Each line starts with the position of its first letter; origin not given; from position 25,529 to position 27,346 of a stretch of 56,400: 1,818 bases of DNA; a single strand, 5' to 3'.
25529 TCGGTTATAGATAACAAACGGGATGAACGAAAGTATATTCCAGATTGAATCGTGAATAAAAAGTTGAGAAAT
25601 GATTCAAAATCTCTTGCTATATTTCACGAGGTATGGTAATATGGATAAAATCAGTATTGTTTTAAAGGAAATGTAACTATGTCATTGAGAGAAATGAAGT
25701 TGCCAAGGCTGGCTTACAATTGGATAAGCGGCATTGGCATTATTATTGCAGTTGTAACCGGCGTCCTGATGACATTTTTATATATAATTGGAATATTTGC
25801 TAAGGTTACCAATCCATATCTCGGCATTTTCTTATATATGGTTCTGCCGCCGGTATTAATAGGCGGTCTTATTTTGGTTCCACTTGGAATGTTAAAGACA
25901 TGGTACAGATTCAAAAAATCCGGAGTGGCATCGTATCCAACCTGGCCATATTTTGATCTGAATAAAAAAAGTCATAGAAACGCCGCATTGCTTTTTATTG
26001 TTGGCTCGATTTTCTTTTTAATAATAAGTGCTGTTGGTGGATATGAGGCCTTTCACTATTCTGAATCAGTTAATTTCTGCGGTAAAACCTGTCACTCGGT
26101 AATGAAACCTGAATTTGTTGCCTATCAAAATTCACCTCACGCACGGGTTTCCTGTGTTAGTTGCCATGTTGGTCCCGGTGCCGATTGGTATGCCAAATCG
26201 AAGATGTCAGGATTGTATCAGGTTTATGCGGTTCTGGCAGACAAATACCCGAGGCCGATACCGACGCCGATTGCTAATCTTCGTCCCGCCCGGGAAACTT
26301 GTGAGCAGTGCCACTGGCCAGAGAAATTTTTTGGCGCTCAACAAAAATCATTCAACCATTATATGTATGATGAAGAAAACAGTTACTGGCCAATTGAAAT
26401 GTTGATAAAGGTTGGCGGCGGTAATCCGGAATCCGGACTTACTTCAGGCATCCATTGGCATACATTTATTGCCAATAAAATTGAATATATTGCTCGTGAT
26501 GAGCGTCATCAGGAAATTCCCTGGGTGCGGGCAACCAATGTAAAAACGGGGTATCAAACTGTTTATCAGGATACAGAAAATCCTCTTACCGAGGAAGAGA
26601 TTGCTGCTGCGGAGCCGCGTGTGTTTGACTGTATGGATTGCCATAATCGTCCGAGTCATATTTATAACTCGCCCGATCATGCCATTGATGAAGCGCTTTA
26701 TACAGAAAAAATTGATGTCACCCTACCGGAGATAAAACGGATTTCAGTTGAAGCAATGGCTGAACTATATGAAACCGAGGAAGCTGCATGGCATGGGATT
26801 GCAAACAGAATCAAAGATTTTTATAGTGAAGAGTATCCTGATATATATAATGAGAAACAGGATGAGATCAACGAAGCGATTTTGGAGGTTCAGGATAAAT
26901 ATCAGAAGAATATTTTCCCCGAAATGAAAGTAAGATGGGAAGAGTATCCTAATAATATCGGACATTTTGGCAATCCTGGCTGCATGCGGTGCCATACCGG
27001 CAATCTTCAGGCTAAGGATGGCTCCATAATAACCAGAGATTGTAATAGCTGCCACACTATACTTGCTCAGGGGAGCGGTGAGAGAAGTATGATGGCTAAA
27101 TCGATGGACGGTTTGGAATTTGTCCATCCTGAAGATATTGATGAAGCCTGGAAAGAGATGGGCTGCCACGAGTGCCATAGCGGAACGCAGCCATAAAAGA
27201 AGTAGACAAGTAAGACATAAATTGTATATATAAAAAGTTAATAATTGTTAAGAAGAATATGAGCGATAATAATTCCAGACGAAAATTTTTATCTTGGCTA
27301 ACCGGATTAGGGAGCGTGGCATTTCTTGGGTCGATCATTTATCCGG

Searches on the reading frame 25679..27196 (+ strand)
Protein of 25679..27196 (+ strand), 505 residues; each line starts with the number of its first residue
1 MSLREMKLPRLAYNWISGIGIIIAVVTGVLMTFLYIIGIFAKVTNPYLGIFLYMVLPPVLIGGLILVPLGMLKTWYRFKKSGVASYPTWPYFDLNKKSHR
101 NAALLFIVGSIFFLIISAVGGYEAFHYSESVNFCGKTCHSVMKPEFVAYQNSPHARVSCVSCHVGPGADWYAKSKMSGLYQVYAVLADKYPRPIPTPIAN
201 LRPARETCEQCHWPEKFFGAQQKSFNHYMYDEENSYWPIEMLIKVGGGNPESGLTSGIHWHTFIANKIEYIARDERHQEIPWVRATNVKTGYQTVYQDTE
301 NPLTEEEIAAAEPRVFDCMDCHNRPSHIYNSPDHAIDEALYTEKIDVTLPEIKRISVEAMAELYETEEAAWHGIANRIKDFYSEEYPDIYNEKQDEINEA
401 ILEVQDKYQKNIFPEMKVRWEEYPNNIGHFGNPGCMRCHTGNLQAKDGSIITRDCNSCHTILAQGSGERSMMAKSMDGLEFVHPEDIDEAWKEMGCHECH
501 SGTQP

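Call 78: search_protein_families(library=pfam, proteins=[window:25679-27196:+], max_evalue=0.00001)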
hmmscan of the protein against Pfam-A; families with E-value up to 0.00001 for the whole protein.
window:25679-27196:+ (505 aa): 3 families
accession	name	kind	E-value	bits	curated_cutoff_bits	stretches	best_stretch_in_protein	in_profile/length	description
PF03264.19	Cytochrom_NNT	-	1.2e-07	32.1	24.1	1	101-190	6-99/174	NapC/NirT cytochrome c family, N-terminal region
PF14537.11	Cytochrom_c3_2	-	1.9e-07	31.9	25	0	434-502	8-66/79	Cytochrome c3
PF14522.11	Cytochrome_C7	-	3.9e-07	30.2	24.8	0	421-460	43-67/67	Cytochrome c7 and related cytochrome c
